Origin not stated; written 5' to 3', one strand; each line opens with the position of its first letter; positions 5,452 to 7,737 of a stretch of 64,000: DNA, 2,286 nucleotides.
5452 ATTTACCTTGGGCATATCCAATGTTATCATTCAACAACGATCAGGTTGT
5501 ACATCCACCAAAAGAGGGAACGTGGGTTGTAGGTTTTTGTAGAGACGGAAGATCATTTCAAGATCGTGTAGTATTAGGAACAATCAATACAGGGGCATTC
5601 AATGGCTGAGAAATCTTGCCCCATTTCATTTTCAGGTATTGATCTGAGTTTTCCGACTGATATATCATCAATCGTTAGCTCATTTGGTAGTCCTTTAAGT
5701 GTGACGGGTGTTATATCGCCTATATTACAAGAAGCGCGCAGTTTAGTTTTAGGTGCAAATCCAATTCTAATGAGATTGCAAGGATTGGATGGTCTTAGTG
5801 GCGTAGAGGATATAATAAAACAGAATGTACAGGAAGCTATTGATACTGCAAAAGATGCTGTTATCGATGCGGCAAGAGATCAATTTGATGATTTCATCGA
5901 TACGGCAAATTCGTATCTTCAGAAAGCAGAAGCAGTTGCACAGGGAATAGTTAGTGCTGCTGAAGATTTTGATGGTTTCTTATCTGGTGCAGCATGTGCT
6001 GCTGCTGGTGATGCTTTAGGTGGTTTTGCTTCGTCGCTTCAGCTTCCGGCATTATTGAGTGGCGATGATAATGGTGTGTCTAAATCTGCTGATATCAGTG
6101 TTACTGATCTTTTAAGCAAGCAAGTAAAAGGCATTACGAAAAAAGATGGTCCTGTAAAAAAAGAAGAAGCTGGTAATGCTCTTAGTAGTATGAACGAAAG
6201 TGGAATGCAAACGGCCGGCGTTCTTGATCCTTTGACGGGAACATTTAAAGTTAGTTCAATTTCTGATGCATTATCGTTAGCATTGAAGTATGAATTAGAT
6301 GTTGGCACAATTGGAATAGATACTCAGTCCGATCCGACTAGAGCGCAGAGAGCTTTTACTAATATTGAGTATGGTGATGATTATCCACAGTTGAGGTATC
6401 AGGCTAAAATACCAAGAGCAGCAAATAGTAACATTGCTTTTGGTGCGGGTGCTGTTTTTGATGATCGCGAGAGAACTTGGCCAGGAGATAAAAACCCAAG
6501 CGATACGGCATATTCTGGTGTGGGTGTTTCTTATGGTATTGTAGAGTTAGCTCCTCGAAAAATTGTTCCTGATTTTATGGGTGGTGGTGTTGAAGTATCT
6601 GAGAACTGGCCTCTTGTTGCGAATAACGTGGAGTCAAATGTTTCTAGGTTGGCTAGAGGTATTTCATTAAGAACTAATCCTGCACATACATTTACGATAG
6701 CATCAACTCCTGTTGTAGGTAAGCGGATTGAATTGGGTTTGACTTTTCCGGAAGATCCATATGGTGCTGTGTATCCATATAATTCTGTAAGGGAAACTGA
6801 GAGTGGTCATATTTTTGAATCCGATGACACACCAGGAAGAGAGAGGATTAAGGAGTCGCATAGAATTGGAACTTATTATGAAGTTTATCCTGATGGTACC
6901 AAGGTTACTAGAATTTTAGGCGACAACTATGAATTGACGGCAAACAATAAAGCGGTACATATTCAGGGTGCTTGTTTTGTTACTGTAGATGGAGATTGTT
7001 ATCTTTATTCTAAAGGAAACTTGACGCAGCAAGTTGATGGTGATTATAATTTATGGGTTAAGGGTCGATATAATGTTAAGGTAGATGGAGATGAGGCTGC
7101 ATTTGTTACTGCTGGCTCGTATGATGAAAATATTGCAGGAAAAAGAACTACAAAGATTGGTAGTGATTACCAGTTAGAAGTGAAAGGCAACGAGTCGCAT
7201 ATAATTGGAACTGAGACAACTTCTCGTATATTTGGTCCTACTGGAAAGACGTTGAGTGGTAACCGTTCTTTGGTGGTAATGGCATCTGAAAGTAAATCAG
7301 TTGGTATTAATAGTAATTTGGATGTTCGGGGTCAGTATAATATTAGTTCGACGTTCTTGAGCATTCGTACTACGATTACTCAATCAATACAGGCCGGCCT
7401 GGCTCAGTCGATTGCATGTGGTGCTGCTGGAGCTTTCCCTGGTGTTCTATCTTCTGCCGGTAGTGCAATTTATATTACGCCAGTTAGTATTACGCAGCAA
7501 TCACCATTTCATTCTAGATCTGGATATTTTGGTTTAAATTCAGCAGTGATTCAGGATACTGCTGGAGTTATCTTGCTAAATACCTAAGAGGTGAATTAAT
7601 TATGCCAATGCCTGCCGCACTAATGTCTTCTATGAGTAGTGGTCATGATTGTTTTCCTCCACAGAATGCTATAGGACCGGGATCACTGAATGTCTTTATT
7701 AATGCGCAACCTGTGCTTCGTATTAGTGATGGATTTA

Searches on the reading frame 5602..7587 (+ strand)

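Call 11: search_protein_families(library=phrogs, proteins=[window:5602-7587:+], max_evalue=0.00001)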
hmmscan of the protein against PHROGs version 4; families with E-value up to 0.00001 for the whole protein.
window:5602-7587:+ (661 aa): 4 families
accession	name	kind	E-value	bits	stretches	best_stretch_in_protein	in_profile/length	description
phrog_430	-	tail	6.5e-49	168.1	1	330-601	302-550/868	baseplate hub subunit and tail lysozyme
phrog_27932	-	tail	5.8e-28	98.6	1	380-521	521-661/855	baseplate hub subunit and tail lysozyme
phrog_24638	-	tail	1.3e-10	41.9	1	391-628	23-259/289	baseplate hub subunit and tail lysozyme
phrog_694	-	tail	3.4e-07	30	0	451-630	598-782/851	baseplate hub and tail lysozyme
